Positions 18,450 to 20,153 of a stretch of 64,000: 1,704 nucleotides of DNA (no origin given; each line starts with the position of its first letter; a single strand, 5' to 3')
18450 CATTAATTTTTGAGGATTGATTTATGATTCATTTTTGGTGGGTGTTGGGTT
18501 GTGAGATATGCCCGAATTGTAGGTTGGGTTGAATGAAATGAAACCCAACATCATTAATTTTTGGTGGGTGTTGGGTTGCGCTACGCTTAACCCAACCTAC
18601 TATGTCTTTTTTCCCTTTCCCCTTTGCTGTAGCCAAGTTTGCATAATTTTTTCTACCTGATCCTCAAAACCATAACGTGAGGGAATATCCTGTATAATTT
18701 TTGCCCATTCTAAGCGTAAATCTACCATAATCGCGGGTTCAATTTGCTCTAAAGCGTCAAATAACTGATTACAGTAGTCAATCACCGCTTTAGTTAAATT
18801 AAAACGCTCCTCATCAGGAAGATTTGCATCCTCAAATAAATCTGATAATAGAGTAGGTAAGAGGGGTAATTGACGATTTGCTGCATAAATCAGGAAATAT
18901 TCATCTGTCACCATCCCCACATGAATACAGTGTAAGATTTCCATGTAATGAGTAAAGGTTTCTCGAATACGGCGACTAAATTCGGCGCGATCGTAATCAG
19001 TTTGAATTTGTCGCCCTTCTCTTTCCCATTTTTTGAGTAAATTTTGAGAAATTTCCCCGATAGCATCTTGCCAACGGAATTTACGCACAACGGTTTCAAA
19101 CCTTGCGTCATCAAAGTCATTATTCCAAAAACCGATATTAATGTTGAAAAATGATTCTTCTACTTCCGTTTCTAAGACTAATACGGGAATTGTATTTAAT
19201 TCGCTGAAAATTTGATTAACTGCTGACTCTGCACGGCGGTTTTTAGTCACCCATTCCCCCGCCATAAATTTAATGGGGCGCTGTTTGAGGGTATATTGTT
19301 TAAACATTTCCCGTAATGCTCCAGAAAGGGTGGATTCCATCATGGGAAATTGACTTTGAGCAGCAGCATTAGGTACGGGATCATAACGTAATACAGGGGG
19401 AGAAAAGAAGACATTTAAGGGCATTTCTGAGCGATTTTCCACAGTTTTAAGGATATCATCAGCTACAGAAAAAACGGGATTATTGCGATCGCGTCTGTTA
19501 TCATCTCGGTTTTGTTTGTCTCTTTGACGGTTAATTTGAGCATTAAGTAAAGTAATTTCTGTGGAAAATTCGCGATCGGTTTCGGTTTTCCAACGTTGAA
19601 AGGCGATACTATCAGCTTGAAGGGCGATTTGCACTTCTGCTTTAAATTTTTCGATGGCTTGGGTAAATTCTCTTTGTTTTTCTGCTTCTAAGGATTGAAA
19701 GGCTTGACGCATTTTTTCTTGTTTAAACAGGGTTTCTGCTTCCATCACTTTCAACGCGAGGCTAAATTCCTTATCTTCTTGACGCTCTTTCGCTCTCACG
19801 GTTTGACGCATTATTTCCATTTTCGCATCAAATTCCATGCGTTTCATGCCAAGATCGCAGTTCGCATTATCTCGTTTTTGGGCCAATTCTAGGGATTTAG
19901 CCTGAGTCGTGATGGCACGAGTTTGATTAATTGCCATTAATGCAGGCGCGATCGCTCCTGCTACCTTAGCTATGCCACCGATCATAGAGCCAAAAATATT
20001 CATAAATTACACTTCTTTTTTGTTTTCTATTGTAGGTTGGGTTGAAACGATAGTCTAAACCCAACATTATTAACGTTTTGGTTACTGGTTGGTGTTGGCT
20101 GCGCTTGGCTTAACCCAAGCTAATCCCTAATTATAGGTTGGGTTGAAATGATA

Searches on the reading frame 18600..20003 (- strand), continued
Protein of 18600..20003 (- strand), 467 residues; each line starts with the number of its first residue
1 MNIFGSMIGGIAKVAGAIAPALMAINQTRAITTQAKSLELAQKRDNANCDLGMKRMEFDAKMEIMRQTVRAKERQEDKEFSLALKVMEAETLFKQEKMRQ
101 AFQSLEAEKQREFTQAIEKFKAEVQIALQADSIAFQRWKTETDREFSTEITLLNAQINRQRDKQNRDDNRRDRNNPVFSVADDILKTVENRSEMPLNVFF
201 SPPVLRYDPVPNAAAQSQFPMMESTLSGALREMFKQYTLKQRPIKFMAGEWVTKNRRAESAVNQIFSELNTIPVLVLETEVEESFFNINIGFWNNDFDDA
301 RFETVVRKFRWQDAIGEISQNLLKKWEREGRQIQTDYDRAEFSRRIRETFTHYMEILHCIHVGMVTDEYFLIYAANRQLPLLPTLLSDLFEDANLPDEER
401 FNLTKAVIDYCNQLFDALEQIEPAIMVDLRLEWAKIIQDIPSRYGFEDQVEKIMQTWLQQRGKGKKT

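Call 64: find_encoding_contigs(protein=P0008, flank=3000, max_places=2)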
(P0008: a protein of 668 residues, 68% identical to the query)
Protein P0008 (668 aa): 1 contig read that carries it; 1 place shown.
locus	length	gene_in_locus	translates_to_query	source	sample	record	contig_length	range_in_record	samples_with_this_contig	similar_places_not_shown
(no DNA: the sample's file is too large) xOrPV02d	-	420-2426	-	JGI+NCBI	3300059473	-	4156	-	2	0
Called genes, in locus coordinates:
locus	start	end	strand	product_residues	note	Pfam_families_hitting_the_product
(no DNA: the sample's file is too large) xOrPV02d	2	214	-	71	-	?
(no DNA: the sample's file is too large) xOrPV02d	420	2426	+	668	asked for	PF07719:TPR_2 (faint), PF13181:TPR_8 (faint), PF00515:TPR_1 (faint), PF13414:TPR_11 (faint), PF13432:TPR_16 (weak)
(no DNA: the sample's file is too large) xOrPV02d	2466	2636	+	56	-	-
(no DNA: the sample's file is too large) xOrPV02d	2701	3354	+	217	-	PF05685:Uma2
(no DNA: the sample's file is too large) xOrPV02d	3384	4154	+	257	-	?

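Call 65: find_encoding_contigs(protein=P0012, flank=3000, max_places=2)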
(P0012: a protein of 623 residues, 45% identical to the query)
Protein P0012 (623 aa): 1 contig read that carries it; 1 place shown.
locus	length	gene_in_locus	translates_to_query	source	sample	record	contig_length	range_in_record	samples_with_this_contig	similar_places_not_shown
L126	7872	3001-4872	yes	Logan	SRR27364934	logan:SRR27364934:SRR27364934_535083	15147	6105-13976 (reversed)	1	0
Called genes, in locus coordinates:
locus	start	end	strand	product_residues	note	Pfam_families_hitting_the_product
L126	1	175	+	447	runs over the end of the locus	?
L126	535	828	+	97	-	-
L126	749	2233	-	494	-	PF13374:TPR_10 (faint), PF13428:TPR_14 (faint), PF13176:TPR_7 (faint), PF07719:TPR_2 (faint), PF13181:TPR_8 (faint), PF14559:TPR_19 (faint), PF13424:TPR_12, PF13424:TPR_12, +2 more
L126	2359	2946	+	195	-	-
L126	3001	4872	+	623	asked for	-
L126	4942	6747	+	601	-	-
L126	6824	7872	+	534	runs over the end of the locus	PF01926:MMR_HSR1 (weak)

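Call 66: find_encoding_contigs(protein=P0018, flank=3000, max_places=2)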
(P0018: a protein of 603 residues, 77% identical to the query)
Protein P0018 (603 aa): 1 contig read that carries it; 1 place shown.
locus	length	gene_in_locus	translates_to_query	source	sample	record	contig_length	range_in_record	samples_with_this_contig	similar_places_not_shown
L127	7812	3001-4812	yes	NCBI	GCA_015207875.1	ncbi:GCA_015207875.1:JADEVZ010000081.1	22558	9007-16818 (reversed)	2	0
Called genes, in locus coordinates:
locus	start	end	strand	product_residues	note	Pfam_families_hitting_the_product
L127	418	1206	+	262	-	PF01476:LysM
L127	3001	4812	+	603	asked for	PF07719:TPR_2 (faint), PF13181:TPR_8 (faint), PF00515:TPR_1 (weak), PF03781:FGE-sulfatase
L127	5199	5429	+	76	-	-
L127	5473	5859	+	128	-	PF20126:TumE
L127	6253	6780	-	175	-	PF00583:Acetyltransf_1, PF13673:Acetyltransf_10, PF13508:Acetyltransf_7, PF13527:Acetyltransf_9 (weak)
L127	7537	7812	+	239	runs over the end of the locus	-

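Call 69: search_solved_structures(query=A1, max_evalue=1)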
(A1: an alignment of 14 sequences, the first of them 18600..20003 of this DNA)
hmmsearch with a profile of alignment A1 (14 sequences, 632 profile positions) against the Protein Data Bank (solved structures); distinct sequences matched with E-value up to 1: 115 (the best 60 are shown).
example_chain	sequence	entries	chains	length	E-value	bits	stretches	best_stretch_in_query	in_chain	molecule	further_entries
9qhb_A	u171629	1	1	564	5.5e-27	97.7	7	508-596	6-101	Engineered tetratricopeptide repeat protein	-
8bu0_A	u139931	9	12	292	5.4e-16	61.4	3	508-596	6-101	Consensus tetratricopeptide repeat protein | Crystal structure of an 8-repeat consensus TPR superhelix with Zinc. | Monomer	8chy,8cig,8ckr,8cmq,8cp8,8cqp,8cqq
9qhc_A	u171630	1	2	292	5.5e-14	54.8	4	508-596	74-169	Engineered tetratricopeptide repeat protein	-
9hb4_G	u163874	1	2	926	1.1e-10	43.9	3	504-610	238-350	Sperm-associated antigen 1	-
2fo7_A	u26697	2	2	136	7.9e-10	41.1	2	508-596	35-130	SYNTHETIC CONSENSUS TPR PROTEIN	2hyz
7kdt_A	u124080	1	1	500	2.2e-08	36.3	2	508-588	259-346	Mitochondrial import receptor subunit TOM70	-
9pkq_A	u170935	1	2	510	2.4e-08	36.2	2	501-559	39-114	Mitochondrial import receptor subunit TOM70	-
7dhg_C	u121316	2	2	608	4.5e-08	35.3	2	501-559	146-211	Mitochondrial import receptor subunit TOM70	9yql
9yr4_A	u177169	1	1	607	4.7e-08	35.2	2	501-559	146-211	Mitochondrial import receptor subunit TOM70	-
8ch0_A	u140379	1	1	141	1.3e-07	33.8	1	508-596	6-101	Consensus tetratricopeptide repeat protein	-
1na0_A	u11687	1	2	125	1.7e-07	33.3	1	506-608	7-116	designed protein CTPR3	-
3kd7_A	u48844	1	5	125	4.7e-07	31.9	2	507-546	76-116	CTPR390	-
2wqh_A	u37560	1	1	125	2e-06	29.8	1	506-607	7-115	CTPR3Y3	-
6i57_A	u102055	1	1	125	2.2e-06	29.7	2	484-564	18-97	Sperm-associated antigen 1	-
3fp2_A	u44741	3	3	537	4.1e-06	28.8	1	509-561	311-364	TPR repeat-containing protein YHR117W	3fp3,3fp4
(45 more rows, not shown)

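Call 76: find_related_loci(query=window:18600-20003:-, collection=metagenome_contigs, flank=3000)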
Query window:18600-20003:- (467 aa) in metagenome_contigs; peptide patterns used: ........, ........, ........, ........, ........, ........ (x = any residue, [..] = any of these).
47 stretches matched a pattern; 3 encode a relative of the query (tblastn E <= 1e-3); 2 distinct loci.
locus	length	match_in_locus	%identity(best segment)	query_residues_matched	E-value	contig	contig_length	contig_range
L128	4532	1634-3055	68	1-467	0e+0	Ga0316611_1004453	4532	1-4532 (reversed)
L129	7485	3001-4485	80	1-462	0e+0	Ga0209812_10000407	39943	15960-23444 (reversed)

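Call 80: search_protein_families(library=ncbifam, proteins=[L129:6231-6764:+], max_evalue=0.001)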
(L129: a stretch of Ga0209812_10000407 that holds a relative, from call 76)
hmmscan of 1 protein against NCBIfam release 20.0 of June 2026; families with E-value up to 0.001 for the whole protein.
L129:6231-6764:+ (177 aa): 2 families
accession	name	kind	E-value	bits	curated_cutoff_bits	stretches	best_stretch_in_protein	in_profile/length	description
NF047646.1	REP_Tyr_transpos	equivalog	3e-63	212.1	80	1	1-147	3-146/146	REP-associated tyrosine transposase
NF033573.1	transpos_IS200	equivalog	0.00022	21.5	55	1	9-109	12-106/126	IS200/IS605 family transposase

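Call 84: find_homologous_proteins(query=L129:6231-6764:+, max_evalue=1e-30)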
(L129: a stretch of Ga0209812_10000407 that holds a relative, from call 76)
Query L129:6231-6764:+ (177 aa): 7798 proteins with E <= 1e-30 among 8000 candidates; the best 120 are listed.
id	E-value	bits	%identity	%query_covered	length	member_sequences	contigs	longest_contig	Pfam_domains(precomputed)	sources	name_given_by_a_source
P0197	3.3e-109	381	92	100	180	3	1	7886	PF01797.22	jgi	jgi:putative transposase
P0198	1.9e-108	379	91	100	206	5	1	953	PF01797.22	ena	-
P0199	5.2e-95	335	81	100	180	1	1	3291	PF01797.22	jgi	jgi:putative transposase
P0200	1.0e-90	321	76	100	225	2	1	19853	PF01797.22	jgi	jgi:putative transposase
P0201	2.1e-83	297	69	100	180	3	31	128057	PF01797.22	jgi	jgi:putative transposase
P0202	2.4e-82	293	70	100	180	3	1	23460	PF01797.22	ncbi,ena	-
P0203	5.9e-82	292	69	100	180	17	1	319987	PF01797.22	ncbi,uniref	ncbi:transposase [Coleofasciculus sp. H7-2]|uniref:REP-associated tyrosine transposase n=1 Tax=Coleo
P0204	8.7e-82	292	69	100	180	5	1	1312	PF01797.22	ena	-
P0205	1.4e-81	291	68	95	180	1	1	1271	PF01797.22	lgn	-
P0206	1.5e-81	291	68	100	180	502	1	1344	-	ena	-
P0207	3.1e-81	290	65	100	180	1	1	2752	-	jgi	jgi:putative transposase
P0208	1.0e-80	288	66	100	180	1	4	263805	PF01797.22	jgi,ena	-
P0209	1.2e-80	288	68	100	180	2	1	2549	PF01797.22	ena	-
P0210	1.3e-80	288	67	100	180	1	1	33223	PF01797.22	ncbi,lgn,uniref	ncbi:REP-associated tyrosine transposase [Aerosakkonema funiforme]|uniref:REP-associated tyrosine tr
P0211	1.3e-80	288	68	100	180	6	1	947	PF01797.22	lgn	-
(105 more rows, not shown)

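Call 85: find_encoding_contigs(protein=P0197, flank=8000, max_places=3)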
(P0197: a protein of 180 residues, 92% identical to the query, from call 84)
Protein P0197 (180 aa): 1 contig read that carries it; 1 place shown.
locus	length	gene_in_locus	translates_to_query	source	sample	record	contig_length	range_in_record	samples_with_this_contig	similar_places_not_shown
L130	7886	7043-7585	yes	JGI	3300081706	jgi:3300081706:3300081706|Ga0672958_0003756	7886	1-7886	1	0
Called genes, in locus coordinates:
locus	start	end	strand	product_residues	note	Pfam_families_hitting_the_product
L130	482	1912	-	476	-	PF01134:GIDA, PF07992:Pyr_redox_2, PF00070:Pyr_redox, PF02852:Pyr_redox_dim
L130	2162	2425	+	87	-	-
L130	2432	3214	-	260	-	PF22435:MRM3-like_sub_bind, PF08032:SpoU_sub_bind, PF00588:SpoU_methylase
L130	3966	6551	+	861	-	PF00515:TPR_1 (faint), PF07719:TPR_2 (faint), PF13181:TPR_8 (faint), PF13414:TPR_11 (faint), PF05419:GUN4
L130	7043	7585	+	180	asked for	PF01797:Y1_Tnp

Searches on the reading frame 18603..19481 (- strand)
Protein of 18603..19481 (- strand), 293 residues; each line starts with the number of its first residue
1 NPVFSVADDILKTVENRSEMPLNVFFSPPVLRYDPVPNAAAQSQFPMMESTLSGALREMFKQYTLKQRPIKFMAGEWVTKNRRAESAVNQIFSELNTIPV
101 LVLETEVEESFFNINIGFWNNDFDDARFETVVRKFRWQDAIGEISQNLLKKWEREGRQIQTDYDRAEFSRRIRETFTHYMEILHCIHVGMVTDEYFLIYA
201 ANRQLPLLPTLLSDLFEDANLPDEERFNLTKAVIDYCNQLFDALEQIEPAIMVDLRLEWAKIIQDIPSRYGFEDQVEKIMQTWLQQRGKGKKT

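Call 94: predict_structure(alignment_id=A5)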
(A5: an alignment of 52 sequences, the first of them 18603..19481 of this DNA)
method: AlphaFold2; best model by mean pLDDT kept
length: 293 residues; sequences in the alignment: 52
mean_pLDDT: 93.2   pTM: 0.91
mean pLDDT of the five models: 93.2, 93.1, 93.0, 92.8, 91.2
residues with pLDDT >= 90: 251; 70-90: 32; 50-70: 8; < 50: 2
segments of 3 or more residues with pLDDT < 50: none
pLDDT, mean of each block of 10 residues (from residue 1): 85 92 95 70 85 98 98 90 90 94 95 97 95 97 96 96 97 96 98 98 97 93 95 98 97 97 95 97 87 49
secondary structure, 60 per line:
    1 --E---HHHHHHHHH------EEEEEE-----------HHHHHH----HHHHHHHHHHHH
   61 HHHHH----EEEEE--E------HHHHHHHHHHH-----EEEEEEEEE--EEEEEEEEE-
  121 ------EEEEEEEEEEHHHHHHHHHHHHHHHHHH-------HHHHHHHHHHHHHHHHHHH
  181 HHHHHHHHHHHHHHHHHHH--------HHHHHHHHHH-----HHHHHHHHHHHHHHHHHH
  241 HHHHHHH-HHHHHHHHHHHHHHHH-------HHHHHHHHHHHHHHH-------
elements in order: H7-15 E22-27 H39-44 H49-65 E70-74 H84-94 E100-108 E111-119 E127-136 H137-154 H162-199 H208-217 H223-247 H249-264 H272-286

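Call 101: fold_search(model_id=the predicted structure, library=pdb)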
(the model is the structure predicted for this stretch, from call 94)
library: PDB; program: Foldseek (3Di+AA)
matches with E <= 10: 659; with E <= 0.001: 0
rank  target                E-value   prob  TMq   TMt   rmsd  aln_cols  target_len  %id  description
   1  1u14                  6.1e-02  0.60  0.19  0.30   9.8       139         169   11  The crystal structure of hypothetical UPF0244 protein yjjX at resolution 1.68 Angstrom (released 2004-09-21)
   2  7q4r                  7.1e-02  0.21  0.19  0.16  17.9       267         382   12  Crystal structure of human HSP72-NBD in complex with fragment 1 (released 2022-02-02)
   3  5aqy                  7.1e-02  0.20  0.18  0.15  18.5       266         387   12  Fragment-based screening of HSP70 sheds light on the functional role of ATP-binding site residues (released 2016-10-05)
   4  5mks                  9.4e-02  0.15  0.17  0.14  19.0       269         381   12  HSP72-NBD bound to compound TCI 8 - Tyr15 in down-conformation (released 2017-03-01)
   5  7gyj                  1.2e-01  0.16  0.18  0.15  18.0       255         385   11  Crystal Structure of HSP72 in complex with ligand 11 at 1.43 MGy X-ray dose (released 2024-12-11)
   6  5aqz                  1.2e-01  0.15  0.18  0.15  18.8       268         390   12  HSP72 with adenosine-derived inhibitor (released 2016-05-11)
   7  1u5w_H                1.3e-01  0.35  0.18  0.27   9.8       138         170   13  Crystal structure of hypothetical protein yjjX from Escherichia coli (released 2005-08-23)
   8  6fhk_A                1.3e-01  0.14  0.17  0.15  17.8       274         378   11  Structure of a modified protein containing a genetically encoded phosphoserine (released 2018-10-24)
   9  7f4z                  1.3e-01  0.11  0.16  0.13  18.0       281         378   12  X-ray crystal structure of Y149A mutated Hsp72-NBD in complex with ADP (released 2022-06-29)
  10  5bn9                  1.4e-01  0.14  0.17  0.15  17.9       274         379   12  Crystal structure of ADP bound human Hsp70 NBD mutant R272K. (released 2016-09-14)
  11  5fpm_A                1.4e-01  0.14  0.18  0.15  17.9       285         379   10  Structure of heat shock-related 70kDA protein 2 with small-molecule ligand 5-phenyl-1,3,4-oxadiazole-2-thiol (AT809) i (released 2015-12-16)
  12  6ups                  1.4e-01  0.10  0.14  0.17  21.1       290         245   10  Crystal structure of the deubiquitylase domain from the Orientia tsutsugamushi protein OTT_1962 (OtDUB) (released 2020-04-01)
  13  1u5w_C                1.5e-01  0.51  0.20  0.31   8.9       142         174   11  Crystal structure of hypothetical protein yjjX from Escherichia coli (released 2005-08-23)
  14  3fe1_B                1.6e-01  0.14  0.19  0.16  18.0       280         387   12  Crystal structure of the human 70kDa heat shock protein 6 (Hsp70B') ATPase domain in complex with ADP and inorganic ph (released 2008-12-16)
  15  3jxu                  1.7e-01  0.13  0.18  0.15  17.9       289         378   11  Crystal structure of the human 70kDa heat shock protein 1A (Hsp70-1) ATPase domain in complex with ADP and inorganic pho (released 2009-10-20)
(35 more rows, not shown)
